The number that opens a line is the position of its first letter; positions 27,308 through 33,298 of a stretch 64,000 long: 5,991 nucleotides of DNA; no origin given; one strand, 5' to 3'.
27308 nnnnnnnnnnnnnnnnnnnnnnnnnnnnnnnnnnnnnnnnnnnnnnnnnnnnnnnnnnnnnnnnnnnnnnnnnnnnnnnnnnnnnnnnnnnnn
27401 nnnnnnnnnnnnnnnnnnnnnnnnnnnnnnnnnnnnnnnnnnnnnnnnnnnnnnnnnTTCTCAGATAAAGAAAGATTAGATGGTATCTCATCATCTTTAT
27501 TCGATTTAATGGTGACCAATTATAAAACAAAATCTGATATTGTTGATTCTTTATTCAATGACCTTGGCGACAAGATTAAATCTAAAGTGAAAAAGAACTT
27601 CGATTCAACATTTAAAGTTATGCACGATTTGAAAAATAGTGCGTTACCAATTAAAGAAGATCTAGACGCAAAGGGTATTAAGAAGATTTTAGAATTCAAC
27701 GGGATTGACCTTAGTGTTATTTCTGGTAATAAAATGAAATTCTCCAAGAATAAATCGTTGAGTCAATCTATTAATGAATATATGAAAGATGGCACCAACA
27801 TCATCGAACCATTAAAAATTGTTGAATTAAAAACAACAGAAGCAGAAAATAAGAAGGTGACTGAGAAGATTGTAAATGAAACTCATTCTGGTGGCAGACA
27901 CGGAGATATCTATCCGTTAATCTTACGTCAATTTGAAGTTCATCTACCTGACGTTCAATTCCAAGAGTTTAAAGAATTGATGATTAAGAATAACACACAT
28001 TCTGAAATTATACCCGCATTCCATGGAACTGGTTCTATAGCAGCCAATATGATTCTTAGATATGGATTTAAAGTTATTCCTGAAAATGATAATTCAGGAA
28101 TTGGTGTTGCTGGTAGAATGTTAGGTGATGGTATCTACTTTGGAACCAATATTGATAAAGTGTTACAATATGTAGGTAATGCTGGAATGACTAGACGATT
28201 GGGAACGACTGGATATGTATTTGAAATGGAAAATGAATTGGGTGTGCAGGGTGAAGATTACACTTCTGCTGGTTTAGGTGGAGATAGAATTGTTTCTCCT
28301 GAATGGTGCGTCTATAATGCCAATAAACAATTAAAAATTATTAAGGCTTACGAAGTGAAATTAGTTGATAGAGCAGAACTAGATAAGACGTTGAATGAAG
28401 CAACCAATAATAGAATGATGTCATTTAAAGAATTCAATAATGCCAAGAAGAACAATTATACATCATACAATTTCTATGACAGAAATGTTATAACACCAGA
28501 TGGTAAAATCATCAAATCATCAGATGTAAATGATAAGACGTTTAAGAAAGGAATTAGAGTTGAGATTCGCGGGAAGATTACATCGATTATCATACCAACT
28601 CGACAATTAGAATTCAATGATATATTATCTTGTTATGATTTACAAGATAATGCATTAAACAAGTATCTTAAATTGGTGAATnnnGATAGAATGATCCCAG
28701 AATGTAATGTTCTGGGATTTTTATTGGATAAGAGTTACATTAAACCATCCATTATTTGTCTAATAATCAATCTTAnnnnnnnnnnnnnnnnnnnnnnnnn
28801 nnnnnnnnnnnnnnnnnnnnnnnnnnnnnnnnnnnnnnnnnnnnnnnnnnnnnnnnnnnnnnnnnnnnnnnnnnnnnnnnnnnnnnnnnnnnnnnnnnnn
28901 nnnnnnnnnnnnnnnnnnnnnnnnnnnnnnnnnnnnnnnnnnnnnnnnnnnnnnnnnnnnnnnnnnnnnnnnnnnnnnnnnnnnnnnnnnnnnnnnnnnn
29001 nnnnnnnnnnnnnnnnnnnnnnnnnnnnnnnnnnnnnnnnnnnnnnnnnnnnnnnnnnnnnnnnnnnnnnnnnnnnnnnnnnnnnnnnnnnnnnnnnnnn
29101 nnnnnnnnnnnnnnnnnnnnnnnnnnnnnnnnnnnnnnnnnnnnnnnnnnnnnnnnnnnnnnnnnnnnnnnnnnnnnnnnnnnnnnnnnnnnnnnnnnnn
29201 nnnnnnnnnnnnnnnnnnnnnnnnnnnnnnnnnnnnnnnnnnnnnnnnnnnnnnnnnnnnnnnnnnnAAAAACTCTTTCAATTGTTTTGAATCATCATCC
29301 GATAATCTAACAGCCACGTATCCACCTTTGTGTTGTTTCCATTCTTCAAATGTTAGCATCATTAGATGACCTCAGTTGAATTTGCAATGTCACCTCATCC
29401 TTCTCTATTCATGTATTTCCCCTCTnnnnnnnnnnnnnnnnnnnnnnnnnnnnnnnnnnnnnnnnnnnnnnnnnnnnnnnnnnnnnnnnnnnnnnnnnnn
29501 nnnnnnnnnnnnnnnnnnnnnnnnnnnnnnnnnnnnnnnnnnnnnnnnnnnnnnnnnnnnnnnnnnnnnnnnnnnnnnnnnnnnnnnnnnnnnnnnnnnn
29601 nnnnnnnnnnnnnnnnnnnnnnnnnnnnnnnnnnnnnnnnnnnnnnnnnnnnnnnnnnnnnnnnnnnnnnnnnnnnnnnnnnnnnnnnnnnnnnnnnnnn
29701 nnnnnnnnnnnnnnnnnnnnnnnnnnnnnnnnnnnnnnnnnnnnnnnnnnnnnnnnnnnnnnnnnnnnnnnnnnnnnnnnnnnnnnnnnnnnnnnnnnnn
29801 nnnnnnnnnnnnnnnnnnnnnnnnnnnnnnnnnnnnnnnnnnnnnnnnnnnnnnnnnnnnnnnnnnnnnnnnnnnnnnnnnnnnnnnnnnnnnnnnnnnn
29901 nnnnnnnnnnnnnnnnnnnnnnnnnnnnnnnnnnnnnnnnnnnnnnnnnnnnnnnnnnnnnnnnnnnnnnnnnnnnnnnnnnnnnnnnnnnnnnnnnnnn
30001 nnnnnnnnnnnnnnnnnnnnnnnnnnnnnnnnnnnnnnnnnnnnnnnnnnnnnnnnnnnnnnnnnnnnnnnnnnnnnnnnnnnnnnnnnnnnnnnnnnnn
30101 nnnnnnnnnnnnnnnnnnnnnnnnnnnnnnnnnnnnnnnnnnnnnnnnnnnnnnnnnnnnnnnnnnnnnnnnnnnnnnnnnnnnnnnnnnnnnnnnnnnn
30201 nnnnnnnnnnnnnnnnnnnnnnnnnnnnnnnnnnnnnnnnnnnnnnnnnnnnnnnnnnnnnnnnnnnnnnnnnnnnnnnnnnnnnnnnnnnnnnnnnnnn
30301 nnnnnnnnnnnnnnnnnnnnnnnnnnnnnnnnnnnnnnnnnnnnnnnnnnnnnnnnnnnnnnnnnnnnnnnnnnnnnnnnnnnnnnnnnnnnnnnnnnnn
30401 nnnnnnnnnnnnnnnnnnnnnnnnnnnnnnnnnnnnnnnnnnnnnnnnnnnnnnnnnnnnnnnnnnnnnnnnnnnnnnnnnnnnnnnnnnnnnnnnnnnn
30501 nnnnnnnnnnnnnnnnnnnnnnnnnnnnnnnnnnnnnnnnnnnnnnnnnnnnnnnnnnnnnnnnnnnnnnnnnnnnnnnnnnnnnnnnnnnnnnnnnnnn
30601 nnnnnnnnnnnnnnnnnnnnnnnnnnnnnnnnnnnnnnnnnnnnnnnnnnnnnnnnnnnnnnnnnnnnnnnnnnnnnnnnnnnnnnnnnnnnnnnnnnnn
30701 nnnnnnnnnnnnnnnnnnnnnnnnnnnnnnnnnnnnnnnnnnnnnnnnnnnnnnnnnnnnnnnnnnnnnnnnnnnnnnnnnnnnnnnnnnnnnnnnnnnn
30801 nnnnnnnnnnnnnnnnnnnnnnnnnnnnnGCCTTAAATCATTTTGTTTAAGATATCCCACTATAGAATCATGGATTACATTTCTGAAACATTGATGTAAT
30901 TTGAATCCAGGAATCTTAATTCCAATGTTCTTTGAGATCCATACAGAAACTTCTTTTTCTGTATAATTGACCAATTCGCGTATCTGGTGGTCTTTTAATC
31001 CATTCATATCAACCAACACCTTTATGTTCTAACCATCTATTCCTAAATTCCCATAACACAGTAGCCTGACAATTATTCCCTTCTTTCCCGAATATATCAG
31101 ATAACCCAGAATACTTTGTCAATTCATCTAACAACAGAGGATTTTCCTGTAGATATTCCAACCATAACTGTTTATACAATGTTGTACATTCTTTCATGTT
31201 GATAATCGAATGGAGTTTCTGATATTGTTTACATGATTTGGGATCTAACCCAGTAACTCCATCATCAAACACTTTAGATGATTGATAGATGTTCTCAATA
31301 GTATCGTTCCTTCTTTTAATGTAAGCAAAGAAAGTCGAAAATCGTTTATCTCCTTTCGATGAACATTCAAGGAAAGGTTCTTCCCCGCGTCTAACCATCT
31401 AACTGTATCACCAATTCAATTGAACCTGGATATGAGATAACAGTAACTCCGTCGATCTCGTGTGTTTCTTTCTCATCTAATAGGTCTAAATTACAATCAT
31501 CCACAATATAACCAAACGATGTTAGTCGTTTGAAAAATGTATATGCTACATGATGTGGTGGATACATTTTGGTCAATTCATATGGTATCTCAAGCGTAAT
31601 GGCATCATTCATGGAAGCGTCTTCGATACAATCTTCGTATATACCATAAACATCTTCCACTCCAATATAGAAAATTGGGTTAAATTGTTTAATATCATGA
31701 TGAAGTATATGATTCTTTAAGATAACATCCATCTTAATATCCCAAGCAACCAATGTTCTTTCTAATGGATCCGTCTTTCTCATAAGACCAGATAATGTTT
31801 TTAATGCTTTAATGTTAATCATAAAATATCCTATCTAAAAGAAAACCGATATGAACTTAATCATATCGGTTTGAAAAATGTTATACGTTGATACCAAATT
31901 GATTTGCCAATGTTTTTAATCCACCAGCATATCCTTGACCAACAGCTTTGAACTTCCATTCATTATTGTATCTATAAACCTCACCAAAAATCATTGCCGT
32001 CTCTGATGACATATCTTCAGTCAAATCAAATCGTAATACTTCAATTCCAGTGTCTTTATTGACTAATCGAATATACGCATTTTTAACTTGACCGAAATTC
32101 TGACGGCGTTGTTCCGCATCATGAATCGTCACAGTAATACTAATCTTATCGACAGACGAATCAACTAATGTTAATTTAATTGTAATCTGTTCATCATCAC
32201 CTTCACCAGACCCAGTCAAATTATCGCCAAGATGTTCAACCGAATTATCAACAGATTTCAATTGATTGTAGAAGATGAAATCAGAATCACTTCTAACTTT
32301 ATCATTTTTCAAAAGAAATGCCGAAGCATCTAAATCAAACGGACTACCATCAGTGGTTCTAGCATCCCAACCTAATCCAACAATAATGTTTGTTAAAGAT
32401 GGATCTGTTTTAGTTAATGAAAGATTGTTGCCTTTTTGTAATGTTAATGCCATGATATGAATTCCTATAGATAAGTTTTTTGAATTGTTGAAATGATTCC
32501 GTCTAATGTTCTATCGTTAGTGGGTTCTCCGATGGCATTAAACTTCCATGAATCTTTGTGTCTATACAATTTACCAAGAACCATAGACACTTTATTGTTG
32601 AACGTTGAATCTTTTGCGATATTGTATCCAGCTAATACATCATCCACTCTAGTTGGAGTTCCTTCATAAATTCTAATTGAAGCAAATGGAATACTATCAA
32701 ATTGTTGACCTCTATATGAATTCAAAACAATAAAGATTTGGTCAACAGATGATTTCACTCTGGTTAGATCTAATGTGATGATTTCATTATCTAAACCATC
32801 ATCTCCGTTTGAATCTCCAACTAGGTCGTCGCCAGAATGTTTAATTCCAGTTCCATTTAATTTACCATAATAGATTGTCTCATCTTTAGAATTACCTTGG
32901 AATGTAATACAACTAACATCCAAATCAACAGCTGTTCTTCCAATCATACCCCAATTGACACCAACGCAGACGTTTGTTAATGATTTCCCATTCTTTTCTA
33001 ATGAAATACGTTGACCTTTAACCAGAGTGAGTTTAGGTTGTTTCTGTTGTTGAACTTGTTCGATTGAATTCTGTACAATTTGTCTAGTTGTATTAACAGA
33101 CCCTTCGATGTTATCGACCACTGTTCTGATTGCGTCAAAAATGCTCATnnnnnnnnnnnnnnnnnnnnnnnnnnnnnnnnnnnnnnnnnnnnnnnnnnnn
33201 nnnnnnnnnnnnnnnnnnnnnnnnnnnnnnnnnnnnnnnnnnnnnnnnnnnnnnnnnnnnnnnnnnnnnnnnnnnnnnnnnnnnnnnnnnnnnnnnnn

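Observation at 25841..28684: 947-aa plus-strand protein with a PARP-like H-Y-E ADP-ribosyltransferase domain, bracketed by inverted repeats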

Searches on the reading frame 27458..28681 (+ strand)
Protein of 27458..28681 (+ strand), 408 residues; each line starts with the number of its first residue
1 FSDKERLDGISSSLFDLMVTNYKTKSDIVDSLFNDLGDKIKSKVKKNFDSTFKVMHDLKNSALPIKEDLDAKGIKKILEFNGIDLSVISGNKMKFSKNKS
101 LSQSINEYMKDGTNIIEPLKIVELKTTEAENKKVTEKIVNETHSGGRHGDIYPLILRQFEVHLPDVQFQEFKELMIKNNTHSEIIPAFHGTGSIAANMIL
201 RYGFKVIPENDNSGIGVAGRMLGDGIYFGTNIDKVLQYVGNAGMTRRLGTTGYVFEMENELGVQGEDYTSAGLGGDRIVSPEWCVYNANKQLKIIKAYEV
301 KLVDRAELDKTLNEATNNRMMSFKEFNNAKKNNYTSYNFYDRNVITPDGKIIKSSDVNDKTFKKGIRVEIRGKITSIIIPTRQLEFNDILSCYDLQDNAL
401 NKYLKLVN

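Call 29: find_homologous_proteins(query=window:27458-28681:+, max_evalue=0.001)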
Query window:27458-28681:+ (408 aa): 19 proteins with E <= 0.001 among 4749 candidates.
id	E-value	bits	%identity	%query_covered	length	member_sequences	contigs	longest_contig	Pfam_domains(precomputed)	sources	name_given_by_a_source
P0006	9.5e-63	231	36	99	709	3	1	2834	PF00644.27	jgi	jgi:hypothetical protein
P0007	2.9e-56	209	43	72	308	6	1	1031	PF00644.27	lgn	-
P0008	2.7e-54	203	37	73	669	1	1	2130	PF00644.27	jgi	jgi:hypothetical protein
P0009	5.0e-52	195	44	53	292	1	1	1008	-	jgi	jgi:hypothetical protein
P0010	6.1e-52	195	42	67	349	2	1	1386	PF00644.27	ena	-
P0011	3.9e-51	192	41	72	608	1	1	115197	PF00644.27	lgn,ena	-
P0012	6.2e-51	192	39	69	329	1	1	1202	PF00644.27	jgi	jgi:hypothetical protein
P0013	8.4e-51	191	37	77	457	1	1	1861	PF00644.27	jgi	jgi:hypothetical protein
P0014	2.1e-49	187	35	89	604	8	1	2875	PF00644.27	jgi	jgi:hypothetical protein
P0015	4.2e-48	182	37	74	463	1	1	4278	PF00644.27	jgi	jgi:hypothetical protein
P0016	1.0e-46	178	44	55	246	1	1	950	PF00644.27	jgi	jgi:hypothetical protein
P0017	2.1e-46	177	44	55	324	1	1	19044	-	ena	-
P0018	6.3e-43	165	40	57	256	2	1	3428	PF00644.27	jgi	jgi:hypothetical protein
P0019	2.7e-41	160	42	58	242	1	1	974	PF00644.27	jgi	-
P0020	1.5e-38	151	46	45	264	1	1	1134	-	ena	-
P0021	2.9e-36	143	32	95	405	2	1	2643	PF00644.27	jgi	jgi:hypothetical protein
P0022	2.2e-31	127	42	42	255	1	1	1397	PF00644.27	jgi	jgi:hypothetical protein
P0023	9.1e-31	125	57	30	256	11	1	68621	PF00644.27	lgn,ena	-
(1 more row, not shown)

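Call 44: predict_structure(alignment_id=A1)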
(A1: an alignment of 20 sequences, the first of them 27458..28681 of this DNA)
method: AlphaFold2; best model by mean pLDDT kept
length: 408 residues; sequences in the alignment: 20
mean_pLDDT: 73.2   pTM: 0.62
mean pLDDT of the five models: 73.2, 72.0, 71.9, 70.3, 61.4
residues with pLDDT >= 90: 83; 70-90: 155; 50-70: 126; < 50: 44
segments of 3 or more residues with pLDDT < 50: 22-24, 89-97, 99-102, 213-223, 275-277, 315-323
pLDDT, mean of each block of 10 residues (from residue 1): 53 54 51 60 59 68 72 65 58 47 53 71 91 84 61 92 91 88 82 85 70 44 64 80 69 91 78 52 80 93 86 54 51 83 92 89 87 86 86 88 92
secondary structure, 60 per line:
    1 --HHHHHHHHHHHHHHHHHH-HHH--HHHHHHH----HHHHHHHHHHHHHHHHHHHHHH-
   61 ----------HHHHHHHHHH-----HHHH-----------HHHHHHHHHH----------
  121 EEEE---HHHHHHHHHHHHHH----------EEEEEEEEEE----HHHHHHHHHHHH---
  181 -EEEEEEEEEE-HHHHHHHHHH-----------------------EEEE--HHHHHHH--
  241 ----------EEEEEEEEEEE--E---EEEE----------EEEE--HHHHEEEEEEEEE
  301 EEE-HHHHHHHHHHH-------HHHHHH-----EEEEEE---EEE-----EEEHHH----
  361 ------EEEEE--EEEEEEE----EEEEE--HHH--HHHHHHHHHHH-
elements in order: H3-20 H27-33 H38-59 H71-80 H86-89 H101-110 E121-124 H128-141 E152-161 H166-177 E182-191 H193-202 E226-229 H232-238 E251-261 E268-271 E282-285 H288-291 E292-303 H305-315 H323-328 E334-339 E343-345 E351-353 E367-371 E374-380 E385-389 H397-407

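Call 50: fold_search(model_id=the predicted structure, library=pdb)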
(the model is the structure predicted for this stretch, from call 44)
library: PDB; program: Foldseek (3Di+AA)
matches with E <= 10: 132; with E <= 0.001: 84
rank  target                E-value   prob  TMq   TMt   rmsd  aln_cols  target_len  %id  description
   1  8hkn_A                2.7e-09  1.00  0.33  0.37  13.4       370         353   17  Mutated human ADP-ribosyltransferase 2 (PARP2) catalytic domain bound to approved drug Fluzoparib (released 2024-05-01)
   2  4xhu_A                3.1e-09  1.00  0.34  0.40  13.2       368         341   14  The complex structure of Timeless_PAB and PARP-1_catalytic domain (released 2015-09-30)
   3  4zzz_A                3.7e-09  1.00  0.34  0.39  14.0       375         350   14  Structure of human PARP1 catalytic domain bound to an isoindolinone inhibitor (released 2015-08-12)
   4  1a26                  4.1e-09  1.00  0.35  0.40  14.0       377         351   14  THE CATALYTIC FRAGMENT OF POLY(ADP-RIBOSE) POLYMERASE COMPLEXED WITH CARBA-NAD (released 1998-05-27)
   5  4pjt_C                5.3e-09  1.00  0.33  0.38  14.1       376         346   15  Structure of PARP1 catalytic domain bound to inhibitor BMN 673 (released 2014-09-24)
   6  8he8_A                6.3e-09  1.00  0.35  0.39  13.4       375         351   15  Human ADP-ribosyltransferase 2 (PARP2) catalytic domain bound to a quinazoline-2,4(1H,3H)-dione inhibitor (released 2023-11-08)
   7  8hks_A                6.3e-09  1.00  0.34  0.39  13.5       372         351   16  Mutated human ADP-ribosyltransferase 2 (PARP2) catalytic domain bound to Pamiparib(BGB-290) (released 2024-05-01)
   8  2rd6                  6.7e-09  1.00  0.34  0.39  14.0       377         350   15  PARP complexed with A861695 (released 2008-09-23)
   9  6xvw_A                6.7e-09  1.00  0.34  0.39  13.8       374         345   14  Catalytic domain of human PARP-1 in complex with the inhibitor MC2050 (released 2020-06-03)
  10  7ons_B                8.0e-09  1.00  0.34  0.39  13.7       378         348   14  PARP1 catalytic domain in complex with isoquinolone-based inhibitor (compound 16) (released 2021-09-15)
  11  6xvw_B                9.0e-09  1.00  0.35  0.40  13.4       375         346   14  Catalytic domain of human PARP-1 in complex with the inhibitor MC2050 (released 2020-06-03)
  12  4l6s_B                9.0e-09  1.00  0.33  0.37  14.0       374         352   14  PARP complexed with benzo[1,4]oxazin-3-one inhibitor (released 2013-08-07)
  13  4pjt_B                9.6e-09  1.00  0.34  0.40  13.9       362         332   16  Structure of PARP1 catalytic domain bound to inhibitor BMN 673 (released 2014-09-24)
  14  4zzx_A                9.6e-09  1.00  0.34  0.39  13.8       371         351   17  Structure of PARP2 catalytic domain bound to an isoindolinone inhibitor (released 2015-08-12)
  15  4und_A                1.0e-08  1.00  0.33  0.37  13.9       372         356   14  HUMAN ARTD1 (PARP1) - CATALYTIC DOMAIN IN COMPLEX WITH INHIBITOR TALAZOPARIB (released 2015-06-17)
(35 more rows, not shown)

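Call 58: search_solved_structures(query=A1, max_evalue=0.01, show_alignments=4)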
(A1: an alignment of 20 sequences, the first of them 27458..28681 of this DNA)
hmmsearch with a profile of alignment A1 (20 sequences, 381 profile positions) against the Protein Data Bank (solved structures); distinct sequences matched with E-value up to 0.01: 68 (the best 60 are shown).
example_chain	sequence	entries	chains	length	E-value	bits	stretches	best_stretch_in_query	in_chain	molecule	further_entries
1efy_A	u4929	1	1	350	1.1e-07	34.4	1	91-199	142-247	POLY (ADP-RIBOSE) POLYMERASE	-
6i8m_A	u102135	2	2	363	1.1e-07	34.4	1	91-199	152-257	Poly [ADP-ribose] polymerase 1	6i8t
1a26_A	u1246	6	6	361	1.1e-07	34.4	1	91-199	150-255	POLY (ADP-RIBOSE) POLYMERASE | POLY(ADP-RIBOSE) POLYMERASE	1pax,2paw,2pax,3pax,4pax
5ha9_A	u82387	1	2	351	4.2e-06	29.3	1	78-199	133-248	Poly [ADP-ribose] polymerase 1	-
1uk0_A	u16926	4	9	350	4.2e-06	29.2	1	78-199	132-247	Poly [ADP-ribose] polymerase-1 | Poly [ADP-ribose] polymerase 1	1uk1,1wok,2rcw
7kk2_A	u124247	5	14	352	4.3e-06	29.2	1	78-199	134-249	Poly [ADP-ribose] polymerase 1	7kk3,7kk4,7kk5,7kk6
8vyh_A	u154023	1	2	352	4.3e-06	29.2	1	78-199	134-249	Poly [ADP-ribose] polymerase 1, processed C-terminus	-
6xvw_A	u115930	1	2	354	4.3e-06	29.2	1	78-199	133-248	Poly [ADP-ribose] polymerase 1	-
5xst_A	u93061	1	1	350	4.3e-06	29.2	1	78-199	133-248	Poly [ADP-ribose] polymerase 1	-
7cmw_A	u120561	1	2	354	4.3e-06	29.2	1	78-199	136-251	Poly [ADP-ribose] polymerase 1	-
5kpn_A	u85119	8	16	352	4.3e-06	29.2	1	78-199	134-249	Poly [ADP-ribose] polymerase 1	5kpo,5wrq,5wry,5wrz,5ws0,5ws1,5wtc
4rv6_A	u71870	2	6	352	4.3e-06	29.2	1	78-199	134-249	Poly [ADP-ribose] polymerase 1 | POLY ADP-RIBOSE POLYMERASE 1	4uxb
2rd6_A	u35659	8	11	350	4.3e-06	29.2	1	78-199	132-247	Poly [ADP-ribose] polymerase 1 | Poly [ADP-ribose] polymerase 1, processed C-terminus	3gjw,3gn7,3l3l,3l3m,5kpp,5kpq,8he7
7aaa_A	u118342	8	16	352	4.3e-06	29.2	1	78-199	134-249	Poly [ADP-ribose] polymerase 1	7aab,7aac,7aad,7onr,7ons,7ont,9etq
4l6s_A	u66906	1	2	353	4.3e-06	29.2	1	78-199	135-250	Poly [ADP-ribose] polymerase 1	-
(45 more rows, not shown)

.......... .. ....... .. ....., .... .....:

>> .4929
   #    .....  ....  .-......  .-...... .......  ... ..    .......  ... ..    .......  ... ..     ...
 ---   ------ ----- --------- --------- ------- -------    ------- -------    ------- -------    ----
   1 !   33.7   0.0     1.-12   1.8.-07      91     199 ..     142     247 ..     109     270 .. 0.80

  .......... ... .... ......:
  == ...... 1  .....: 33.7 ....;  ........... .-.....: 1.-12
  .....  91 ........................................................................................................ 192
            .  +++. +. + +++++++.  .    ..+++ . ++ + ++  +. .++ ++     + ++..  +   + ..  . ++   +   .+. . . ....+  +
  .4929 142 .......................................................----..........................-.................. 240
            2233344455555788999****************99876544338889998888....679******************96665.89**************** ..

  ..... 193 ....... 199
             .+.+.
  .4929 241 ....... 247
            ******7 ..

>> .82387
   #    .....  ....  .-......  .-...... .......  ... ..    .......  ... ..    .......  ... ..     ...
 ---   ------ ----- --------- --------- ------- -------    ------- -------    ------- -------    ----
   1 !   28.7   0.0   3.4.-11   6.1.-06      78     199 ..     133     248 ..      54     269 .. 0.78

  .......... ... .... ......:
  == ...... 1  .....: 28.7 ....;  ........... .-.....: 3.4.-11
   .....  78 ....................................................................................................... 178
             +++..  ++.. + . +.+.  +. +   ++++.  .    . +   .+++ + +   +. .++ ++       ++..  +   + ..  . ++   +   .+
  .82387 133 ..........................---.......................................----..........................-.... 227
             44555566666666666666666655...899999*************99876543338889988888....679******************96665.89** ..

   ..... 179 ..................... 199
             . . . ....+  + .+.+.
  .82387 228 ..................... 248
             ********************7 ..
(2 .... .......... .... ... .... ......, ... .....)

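Call 91: search_protein_families(library=pfam, proteins=[P0011], max_evalue=0.001)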
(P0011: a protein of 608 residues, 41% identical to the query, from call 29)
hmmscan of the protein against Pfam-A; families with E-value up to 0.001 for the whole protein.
P0011 (608 aa): 1 family
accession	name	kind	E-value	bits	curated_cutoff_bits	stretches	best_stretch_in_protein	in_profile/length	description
PF00644.27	PARP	-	5e-10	39.6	26.7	1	341-450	19-120/199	Poly(ADP-ribose) polymerase catalytic domain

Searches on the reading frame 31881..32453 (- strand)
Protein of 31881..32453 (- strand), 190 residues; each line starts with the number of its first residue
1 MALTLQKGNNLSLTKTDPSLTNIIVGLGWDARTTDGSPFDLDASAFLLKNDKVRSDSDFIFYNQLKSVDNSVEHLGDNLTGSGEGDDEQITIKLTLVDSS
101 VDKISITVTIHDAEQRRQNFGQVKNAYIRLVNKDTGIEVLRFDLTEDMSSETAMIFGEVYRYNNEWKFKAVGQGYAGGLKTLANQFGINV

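Call 17: search_protein_families(library=pfam, proteins=[window:31881-32453:-], max_evalue=0.01)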
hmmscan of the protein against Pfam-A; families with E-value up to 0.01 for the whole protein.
window:31881-32453:- (190 aa): 1 family
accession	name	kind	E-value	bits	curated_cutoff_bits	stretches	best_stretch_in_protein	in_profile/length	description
PF02342.23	TerD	-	1.1e-83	279.7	25.3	1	1-186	1-187/187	TerD domain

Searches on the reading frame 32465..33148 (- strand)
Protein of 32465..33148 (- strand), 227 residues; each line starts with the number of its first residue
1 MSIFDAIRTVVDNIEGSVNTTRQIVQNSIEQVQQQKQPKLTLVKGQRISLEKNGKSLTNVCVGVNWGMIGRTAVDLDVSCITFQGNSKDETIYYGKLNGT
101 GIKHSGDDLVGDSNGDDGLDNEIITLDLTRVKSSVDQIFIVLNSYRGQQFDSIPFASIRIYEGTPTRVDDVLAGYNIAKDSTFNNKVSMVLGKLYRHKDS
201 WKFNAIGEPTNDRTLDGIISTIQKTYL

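Call 17: search_protein_families(library=pfam, proteins=[window:32465-33148:-], max_evalue=0.01)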
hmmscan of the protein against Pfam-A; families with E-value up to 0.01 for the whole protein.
window:32465-33148:- (227 aa): 1 family
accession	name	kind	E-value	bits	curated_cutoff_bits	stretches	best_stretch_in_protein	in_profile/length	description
PF02342.23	TerD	-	7.6e-34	117.2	25.3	1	40-219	3-184/187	TerD domain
